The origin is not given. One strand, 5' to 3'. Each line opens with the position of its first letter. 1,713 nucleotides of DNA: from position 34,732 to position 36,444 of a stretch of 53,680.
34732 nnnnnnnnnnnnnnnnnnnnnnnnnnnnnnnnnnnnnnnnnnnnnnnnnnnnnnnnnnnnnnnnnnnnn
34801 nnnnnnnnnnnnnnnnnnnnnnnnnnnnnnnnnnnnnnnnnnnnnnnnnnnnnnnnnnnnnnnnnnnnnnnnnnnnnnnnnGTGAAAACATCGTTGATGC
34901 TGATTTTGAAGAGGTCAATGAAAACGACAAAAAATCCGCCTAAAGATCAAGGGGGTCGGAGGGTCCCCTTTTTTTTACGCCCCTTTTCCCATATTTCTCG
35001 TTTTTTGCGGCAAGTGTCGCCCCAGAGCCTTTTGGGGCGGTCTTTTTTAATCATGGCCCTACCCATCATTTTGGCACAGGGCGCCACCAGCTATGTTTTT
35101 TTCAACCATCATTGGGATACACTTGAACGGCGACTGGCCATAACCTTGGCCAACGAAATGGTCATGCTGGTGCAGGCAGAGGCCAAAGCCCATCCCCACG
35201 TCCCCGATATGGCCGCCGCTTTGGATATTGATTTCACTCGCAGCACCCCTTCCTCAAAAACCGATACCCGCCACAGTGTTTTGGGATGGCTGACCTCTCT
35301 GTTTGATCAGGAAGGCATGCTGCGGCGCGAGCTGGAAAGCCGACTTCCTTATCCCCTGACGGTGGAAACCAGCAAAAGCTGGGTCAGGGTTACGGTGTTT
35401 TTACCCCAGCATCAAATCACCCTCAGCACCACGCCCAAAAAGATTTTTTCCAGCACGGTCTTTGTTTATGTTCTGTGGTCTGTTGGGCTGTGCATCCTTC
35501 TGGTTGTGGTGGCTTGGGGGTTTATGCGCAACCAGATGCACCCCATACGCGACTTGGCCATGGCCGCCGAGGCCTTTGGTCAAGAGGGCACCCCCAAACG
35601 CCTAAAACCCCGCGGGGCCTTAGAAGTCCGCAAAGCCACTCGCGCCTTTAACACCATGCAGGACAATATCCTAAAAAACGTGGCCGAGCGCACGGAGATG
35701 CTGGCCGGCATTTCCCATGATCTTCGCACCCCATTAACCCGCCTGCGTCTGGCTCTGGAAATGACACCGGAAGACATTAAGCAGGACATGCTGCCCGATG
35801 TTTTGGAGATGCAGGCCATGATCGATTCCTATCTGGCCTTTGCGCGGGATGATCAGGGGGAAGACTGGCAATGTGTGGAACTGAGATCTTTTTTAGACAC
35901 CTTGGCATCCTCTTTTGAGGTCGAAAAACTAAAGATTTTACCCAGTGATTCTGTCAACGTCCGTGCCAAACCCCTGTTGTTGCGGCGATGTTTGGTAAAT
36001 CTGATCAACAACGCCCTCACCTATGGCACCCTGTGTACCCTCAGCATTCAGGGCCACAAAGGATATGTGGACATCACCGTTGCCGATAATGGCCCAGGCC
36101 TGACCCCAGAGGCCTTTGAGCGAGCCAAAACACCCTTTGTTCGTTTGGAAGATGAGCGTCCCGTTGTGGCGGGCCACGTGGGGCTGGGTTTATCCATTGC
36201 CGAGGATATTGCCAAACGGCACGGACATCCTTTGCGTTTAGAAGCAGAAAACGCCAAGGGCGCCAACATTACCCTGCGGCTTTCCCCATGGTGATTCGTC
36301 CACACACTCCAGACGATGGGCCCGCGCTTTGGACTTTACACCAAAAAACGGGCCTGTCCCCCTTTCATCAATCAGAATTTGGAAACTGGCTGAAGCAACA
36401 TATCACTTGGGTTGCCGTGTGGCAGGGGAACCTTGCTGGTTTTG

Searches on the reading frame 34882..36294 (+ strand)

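Call 48: search_protein_families(library=pfam, proteins=[window:34882-36294:+], max_evalue=0.001)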
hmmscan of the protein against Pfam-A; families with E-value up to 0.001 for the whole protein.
window:34882-36294:+ (470 aa): 3 families
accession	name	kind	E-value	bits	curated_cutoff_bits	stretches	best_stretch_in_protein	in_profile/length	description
PF02518.31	HATPase_c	-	1.4e-16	61.4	26.4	1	364-467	3-107/111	Histidine kinase-, DNA gyrase B-, and HSP90-like ATPase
PF00512.31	HisKA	-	7.3e-10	39.2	26.9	1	270-326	2-66/66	His Kinase A (phospho-acceptor) domain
PF00672.30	HAMP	-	1.3e-07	32.2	25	1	214-263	2-51/53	HAMP domain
